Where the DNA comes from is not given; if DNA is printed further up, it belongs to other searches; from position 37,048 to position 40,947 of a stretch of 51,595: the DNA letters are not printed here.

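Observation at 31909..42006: Eight-gene coupled locus: 3 pseudopilins interleaved with 3 Skp/OmpH-like paralogs, ending in a 1602-aa secreted protein, with no assembly machinery nearby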

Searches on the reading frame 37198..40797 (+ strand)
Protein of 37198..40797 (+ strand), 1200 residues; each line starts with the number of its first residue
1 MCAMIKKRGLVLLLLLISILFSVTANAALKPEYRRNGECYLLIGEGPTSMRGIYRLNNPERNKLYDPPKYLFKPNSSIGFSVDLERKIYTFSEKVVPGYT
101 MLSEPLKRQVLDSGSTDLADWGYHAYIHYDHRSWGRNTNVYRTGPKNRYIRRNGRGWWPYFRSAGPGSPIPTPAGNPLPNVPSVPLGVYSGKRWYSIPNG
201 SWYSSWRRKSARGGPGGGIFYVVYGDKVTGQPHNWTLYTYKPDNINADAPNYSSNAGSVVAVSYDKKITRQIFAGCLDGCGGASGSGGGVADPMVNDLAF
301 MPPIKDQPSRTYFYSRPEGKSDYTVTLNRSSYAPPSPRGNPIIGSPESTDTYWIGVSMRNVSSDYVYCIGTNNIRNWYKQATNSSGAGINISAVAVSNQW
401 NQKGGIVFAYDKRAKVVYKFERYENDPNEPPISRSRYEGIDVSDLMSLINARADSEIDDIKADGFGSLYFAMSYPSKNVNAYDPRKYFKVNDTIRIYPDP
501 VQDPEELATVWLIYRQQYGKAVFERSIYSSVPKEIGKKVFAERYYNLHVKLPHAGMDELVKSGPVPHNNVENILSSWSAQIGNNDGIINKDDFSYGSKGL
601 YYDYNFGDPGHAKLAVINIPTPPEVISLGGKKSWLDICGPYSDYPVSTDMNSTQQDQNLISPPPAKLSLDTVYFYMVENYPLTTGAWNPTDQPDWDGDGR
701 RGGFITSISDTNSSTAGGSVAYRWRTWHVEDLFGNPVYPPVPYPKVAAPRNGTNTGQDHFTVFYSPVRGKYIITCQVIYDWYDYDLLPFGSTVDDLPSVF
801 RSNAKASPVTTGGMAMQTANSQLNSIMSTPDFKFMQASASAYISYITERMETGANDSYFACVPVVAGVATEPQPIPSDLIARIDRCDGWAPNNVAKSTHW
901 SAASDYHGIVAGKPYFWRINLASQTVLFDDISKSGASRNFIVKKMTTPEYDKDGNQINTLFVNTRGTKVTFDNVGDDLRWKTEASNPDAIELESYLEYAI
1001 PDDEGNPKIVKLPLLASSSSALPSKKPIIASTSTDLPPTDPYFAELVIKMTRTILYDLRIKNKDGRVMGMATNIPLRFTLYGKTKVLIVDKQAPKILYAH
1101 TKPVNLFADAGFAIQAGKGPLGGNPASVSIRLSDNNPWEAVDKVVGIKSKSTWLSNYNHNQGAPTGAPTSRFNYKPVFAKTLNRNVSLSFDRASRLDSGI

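Call 51: predict_structure(alignment_id=A5)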
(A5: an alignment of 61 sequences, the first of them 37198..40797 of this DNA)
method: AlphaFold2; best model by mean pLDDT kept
length: 1200 residues; sequences in the alignment: 61
mean_pLDDT: 85.9   pTM: 0.65
mean pLDDT of the five models: 85.9, 85.4, 83.9, 83.5, 83.3
residues with pLDDT >= 90: 487; 70-90: 630; 50-70: 65; < 50: 18
segments of 3 or more residues with pLDDT < 50: 23-27, 1195-1200
pLDDT, mean of each block of 10 residues (from residue 1): 66 75 53 84 89 92 90 88 91 87 88 88 92 92 93 91 94 76 87 92 93 84 92 91 92 89 86 92 85 86 86 88 87 66 89 92 91 93 88 92 92 92 86 88 88 88 92 91 90 91 86 94 89 92 94 91 89 89 81 91 89 89 86 94 77 86 87 92 80 89 92 91 94 85 89 90 89 96 83 84 94 88 94 92 88 84 83 63 89 88 89 89 84 87 88 83 78 83 66 87 87 71 65 83 91 87 78 85 92 78 71 75 76 84 86 92 87 91 66 48
secondary structure, 60 per line:
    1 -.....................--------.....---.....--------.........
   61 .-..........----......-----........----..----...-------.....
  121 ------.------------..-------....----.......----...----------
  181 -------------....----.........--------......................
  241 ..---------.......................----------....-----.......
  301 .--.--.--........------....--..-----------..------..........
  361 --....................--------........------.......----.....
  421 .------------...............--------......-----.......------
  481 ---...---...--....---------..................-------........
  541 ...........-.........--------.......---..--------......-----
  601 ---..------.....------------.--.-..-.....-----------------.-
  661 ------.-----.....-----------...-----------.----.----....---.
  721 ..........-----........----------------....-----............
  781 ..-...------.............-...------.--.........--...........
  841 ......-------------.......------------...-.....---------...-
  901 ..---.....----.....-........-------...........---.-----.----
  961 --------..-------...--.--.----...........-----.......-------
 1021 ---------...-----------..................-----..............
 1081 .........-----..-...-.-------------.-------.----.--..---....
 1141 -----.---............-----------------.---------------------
elements in order (helices of 4 or more, strands of 3 or more residues): H2-22 H31-35 E39-43 E52-58 E63-72 E77-82 E88-95 E106-108 H116-120 E149-152 E157-163 E168-170 E194-197 E202-210 E219-242 E252-274 E285-288 E294-301 E310-317 E324-327 E351-360 E363-370 H371-382 E391-398 E405-411 E416-421 E437-441 H442-448 E457-462 E468-474 E495-498 E508-525 E533-551 H553-561 H570-576 E593-595 E612-616 E637-641 E673-677 E720-730 E736-743 E760-763 E769-782 H793-799 E800-805 E807-809 H819-827 H830-846 E860-866 E879-881 E883-887 E906-910 E915-919 H921-928 H936-946 E978-980 E991-1001 E1007-1013 E1030-1032 E1044-1061 E1067-1089 H1137-1140 H1150-1161

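Call 53: fold_search(model_id=the predicted structure, library=pdb)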
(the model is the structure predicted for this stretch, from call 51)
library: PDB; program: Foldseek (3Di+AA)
matches with E <= 10: 511; with E <= 0.001: 1
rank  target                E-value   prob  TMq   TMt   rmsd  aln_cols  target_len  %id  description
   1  8ayh_C                8.4e-04  0.20  0.07  0.11  47.0      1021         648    7  Structure of Complement C5 in Complex with small molecule inhibitor and CVF (released 2022-12-21)
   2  4a2m_C                5.0e-03  0.06  0.06  0.08  38.9      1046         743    8  Structure of the periplasmic domain of the heparin and heparan sulphate sensing hybrid two component system BT4663 in  (released 2012-05-02)
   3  7eeb_E                2.1e-02  0.04  0.08  0.09  37.0      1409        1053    6  Structure of the CatSpermasome (released 2021-07-28)
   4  9b4h_A                4.9e-02  0.05  0.09  0.07  43.5      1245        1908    9  Chlamydomonas reinhardtii mastigoneme filament (released 2024-04-10)
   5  5hax_A                5.1e-02  0.14  0.09  0.13  20.6       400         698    9  Crystal structure of Chaetomium thermophilum Nup170 NTD-Nup53 complex (released 2016-04-20)
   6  7tbi_A1               5.7e-02  0.14  0.09  0.09  20.6       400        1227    8  Composite structure of the S. cerevisiae nuclear pore complex (NPC) (released 2022-06-15)
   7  7tbi_A2               5.7e-02  0.14  0.09  0.09  20.6       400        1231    8  Composite structure of the S. cerevisiae nuclear pore complex (NPC) (released 2022-06-15)
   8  7u23_E                6.3e-02  0.15  0.08  0.11  16.0       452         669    7  Single-chain LCDV-1 viral insulin-like peptide bound to IGF-1R ectodomain, leucine-zippered form (released 2022-11-16)
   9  9q5g_A                6.7e-02  0.07  0.07  0.11  26.1       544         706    7  Human prolyl endopeptidase (PREP) - apo form (released 2026-01-21)
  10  7tbk_A5               8.7e-02  0.12  0.09  0.09  20.6       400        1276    8  Composite structure of the dilated human nuclear pore complex (NPC) symmetric core generated with a 37A in situ cryo- (released 2022-06-15)
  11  7tbl_A5               8.7e-02  0.12  0.09  0.09  20.6       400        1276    8  Composite structure of the human nuclear pore complex (NPC) cytoplasmic face generated with a 12A cryo-ET map of the  (released 2022-06-22)
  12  3eq7                  9.1e-02  0.07  0.08  0.11  21.5       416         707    9  Prolyl oligopeptidase complexed with R-Pro-(decarboxy-Pro)-Type inhibitors (released 2009-08-25)
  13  1o6f                  9.1e-02  0.06  0.07  0.10  21.5       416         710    9  PROLYL OLIGOPEPTIDASE FROM PORCINE BRAIN, D641A MUTANT WITH BOUND PEPTIDE LIGAND SUC-GLY-PRO (released 2002-11-18)
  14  7u1e_C                9.6e-02  0.41  0.06  0.18  25.4       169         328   12  CryoEM structure of the pancreatic ATP-sensitive potassium channel bound to ATP with Kir6.2-CTD in the down conformati (released 2022-08-31)
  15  9oti_O                1.1e-01  0.14  0.08  0.24  22.2       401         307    9  GATOR2 complex bound to arginine sensor CASTOR1 (released 2025-10-01)
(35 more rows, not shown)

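Call 70: search_protein_representatives(protein=window:37198-40797:+)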
Query: 1200 residues. Proteins with E-value up to 0.001 (for the whole library): 101; up to 1e-10: 89; up to 1e-30: 45. The best 101 are listed.
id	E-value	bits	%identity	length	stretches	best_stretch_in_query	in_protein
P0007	0.0e+00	1860.6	70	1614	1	9-1200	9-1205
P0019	0.0e+00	1264.1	54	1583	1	7-1199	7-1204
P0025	0.0e+00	1212.2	52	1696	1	8-1192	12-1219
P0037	2.0e-274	929.9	48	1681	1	6-1143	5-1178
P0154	6.9e-271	918.2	56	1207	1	417-1199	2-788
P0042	1.0e-262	891.1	47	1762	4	14-840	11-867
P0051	1.2e-219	748.5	41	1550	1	10-1194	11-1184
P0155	1.1e-215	735.3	51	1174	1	443-1196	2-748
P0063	6.0e-207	706.4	44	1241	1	27-1190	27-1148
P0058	2.0e-191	654.9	40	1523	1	11-1187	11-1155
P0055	1.7e-185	635.3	39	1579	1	5-1193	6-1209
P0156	1.4e-183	629.0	41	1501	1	11-1185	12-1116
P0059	5.0e-179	613.9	39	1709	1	14-1163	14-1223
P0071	1.6e-175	602.2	40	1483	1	12-1182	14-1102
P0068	8.0e-166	570.1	39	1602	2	116-1184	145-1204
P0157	4.9e-128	445.0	34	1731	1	11-1162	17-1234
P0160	9.0e-86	305.0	33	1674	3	186-799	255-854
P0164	1.9e-68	247.6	34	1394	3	192-795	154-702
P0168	6.9e-48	179.5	32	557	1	7-552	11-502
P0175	1.6e-40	155.1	30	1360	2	11-865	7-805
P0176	3.1e-39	150.8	30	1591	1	10-819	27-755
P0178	9.6e-37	142.6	31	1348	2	11-806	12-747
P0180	1.0e-35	139.2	30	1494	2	5-472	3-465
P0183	2.8e-30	121.2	31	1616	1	11-557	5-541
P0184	3.7e-30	120.8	32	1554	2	5-682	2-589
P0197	4.6e-24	100.6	35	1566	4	230-472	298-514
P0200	3.4e-23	97.7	29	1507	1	11-558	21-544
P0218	1.6e-16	75.6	29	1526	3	27-540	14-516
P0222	4.0e-12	61.0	27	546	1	52-433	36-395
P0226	2.5e-10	55.1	32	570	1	19-286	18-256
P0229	6.6e-09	50.4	23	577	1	53-550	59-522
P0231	3.5e-07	44.6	32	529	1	93-289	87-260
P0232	6.9e-07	43.7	30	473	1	32-286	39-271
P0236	6.9e-04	33.7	30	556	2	38-224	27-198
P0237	9.0e-04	33.4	40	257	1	242-321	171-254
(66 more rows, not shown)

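Call 71: list_cluster_members(proteins=[P0222, P0226, P0229, P0231, P0232, P0236, P0237, P0168, P0176, P0218])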
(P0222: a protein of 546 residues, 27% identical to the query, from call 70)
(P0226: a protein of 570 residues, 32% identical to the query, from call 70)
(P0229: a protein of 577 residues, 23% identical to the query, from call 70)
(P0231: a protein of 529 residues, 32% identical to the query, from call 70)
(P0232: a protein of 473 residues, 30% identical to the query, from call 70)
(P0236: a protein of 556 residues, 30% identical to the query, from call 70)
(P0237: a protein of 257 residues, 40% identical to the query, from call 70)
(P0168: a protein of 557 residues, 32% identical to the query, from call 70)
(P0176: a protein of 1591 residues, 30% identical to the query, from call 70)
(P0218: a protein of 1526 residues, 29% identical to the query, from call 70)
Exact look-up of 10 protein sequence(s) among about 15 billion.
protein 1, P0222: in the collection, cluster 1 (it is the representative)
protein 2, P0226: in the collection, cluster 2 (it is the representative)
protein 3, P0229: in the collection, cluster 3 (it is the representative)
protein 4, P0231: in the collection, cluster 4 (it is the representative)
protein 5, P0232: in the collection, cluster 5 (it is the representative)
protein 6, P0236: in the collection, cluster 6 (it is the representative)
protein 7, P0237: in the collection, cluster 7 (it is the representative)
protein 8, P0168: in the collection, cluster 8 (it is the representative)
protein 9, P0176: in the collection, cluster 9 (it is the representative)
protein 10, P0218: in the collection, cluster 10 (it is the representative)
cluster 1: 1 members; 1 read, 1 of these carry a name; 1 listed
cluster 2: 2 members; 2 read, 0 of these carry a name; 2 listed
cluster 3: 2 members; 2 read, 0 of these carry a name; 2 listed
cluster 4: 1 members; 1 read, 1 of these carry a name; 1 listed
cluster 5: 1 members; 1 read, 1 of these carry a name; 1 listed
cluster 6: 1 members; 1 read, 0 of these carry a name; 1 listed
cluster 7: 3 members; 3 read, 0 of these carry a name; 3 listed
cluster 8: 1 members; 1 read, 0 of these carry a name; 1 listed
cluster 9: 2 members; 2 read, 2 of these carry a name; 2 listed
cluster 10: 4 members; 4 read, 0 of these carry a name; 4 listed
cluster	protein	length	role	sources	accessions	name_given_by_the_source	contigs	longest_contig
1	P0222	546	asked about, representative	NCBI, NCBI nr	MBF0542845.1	MAG: hypothetical protein HQM08_00315 [Candidatus Riflebacteria bacterium] | hypothetical protein [Candidatus Riflebacteria bacterium]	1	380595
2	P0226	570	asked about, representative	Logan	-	-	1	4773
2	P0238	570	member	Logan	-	-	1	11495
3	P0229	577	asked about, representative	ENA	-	-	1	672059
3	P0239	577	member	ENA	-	-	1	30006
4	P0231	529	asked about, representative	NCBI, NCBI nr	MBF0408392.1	MAG: hypothetical protein HQM10_13660 [Candidatus Riflebacteria bacterium] | hypothetical protein [Candidatus Riflebacteria bacterium]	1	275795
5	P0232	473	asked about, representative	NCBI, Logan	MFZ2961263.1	MAG: hypothetical protein WA705_30680 [Candidatus Ozemobacteraceae bacterium]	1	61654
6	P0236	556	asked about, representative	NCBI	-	-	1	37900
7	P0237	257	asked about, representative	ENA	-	-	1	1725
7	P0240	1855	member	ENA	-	-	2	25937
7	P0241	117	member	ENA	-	-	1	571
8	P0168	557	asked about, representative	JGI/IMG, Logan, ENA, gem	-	-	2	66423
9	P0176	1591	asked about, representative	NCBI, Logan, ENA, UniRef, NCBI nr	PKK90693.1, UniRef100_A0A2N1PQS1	MAG: hypothetical protein CVV64_07365 [Candidatus Wallbacteria bacterium ... | Uncharacterized protein n=1 Tax=Candidatus Wallbacteria bacterium HGW-Wallbacteria-1 ...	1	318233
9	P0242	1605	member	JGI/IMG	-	hypothetical protein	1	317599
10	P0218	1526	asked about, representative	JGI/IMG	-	-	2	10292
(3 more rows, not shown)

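Call 72: find_encoding_contigs(protein=P0176, flank=10000, max_places=1)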
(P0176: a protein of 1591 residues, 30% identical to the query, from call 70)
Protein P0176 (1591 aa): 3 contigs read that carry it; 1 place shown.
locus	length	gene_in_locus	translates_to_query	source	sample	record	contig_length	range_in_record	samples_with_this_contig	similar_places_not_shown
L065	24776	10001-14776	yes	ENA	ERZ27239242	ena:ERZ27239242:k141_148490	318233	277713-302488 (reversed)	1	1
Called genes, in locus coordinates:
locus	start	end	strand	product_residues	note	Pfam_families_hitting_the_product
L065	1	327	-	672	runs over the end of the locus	PF05226:CHASE2, PF07228:SpoIIE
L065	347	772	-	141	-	PF07963:N_methyl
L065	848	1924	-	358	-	PF04607:RelA_SpoT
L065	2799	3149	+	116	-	PF01906:YbjQ_1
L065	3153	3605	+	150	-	PF01906:YbjQ_1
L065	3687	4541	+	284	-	PF01435:Peptidase_M48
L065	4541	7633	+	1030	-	PF05359:DUF748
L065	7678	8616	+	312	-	-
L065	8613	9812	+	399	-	-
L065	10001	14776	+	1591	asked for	-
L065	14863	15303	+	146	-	PF02566:OsmC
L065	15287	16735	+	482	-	PF01938:TRAM (weak), PF05958:tRNA_U5-meth_tr, PF02475:TRM5-TYW2_MTfase (weak), PF09445:Methyltransf_15 (weak), PF13649:Methyltransf_25 (faint), PF13847:Methyltransf_31 (weak)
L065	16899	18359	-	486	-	PF02985:HEAT (faint), PF03130:HEAT_PBS (faint), PF13646:HEAT_2, PF00072:Response_reg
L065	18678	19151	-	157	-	-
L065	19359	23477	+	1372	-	PF02985:HEAT (faint), PF01602:Adaptin_N (faint), PF11698:V-ATPase_H_C (faint), PF12717:Cnd1 (faint), PF13513:HEAT_EZ (faint), PF13646:HEAT_2 (weak), PF00514:Arm (faint), PF13646:HEAT_2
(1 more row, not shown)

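Call 73: find_encoding_contigs(protein=P0229, flank=10000, max_places=1)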
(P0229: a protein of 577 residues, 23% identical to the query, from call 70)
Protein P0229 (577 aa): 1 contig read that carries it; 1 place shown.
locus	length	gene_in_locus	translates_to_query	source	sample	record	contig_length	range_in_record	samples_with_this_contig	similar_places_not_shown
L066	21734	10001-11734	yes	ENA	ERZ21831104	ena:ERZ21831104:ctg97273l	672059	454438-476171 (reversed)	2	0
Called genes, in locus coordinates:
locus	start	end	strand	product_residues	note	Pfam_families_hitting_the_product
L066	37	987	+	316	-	PF05258:DciA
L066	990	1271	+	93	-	-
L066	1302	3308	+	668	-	PF02518:HATPase_c, PF00204:DNA_gyraseB, PF01751:Toprim, PF00986:DNA_gyraseB_C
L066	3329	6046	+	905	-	PF00521:DNA_topoisoIV, PF03989:DNA_gyraseA_C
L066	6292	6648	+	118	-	PF04977:DivIC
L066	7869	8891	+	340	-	PF13177:DNA_pol3_delta2, PF13401:AAA_22 (faint), PF00004:AAA, PF22608:DNAX_ATPase_lid, PF12169:DNA_pol3_gamma3 (weak)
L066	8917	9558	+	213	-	-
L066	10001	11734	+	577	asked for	-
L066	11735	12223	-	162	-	-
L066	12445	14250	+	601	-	PF07719:TPR_2 (faint), PF12895:ANAPC3 (faint), PF13174:TPR_6 (faint), PF13428:TPR_14 (faint), PF13432:TPR_16 (faint), PF23914:TPR_CcmH_CycH (faint), PF24575:TPR_Slam (faint), PF14559:TPR_19 (weak), +2 more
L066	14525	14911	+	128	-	PF00072:Response_reg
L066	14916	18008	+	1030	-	PF02985:HEAT (faint), PF03130:HEAT_PBS (faint), PF11838:ERAP1_C (faint), PF12717:Cnd1 (faint), PF13513:HEAT_EZ (faint), PF13646:HEAT_2, PF01739:CheR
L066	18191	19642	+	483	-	-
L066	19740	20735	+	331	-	PF04055:Radical_SAM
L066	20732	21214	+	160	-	PF05036:SPOR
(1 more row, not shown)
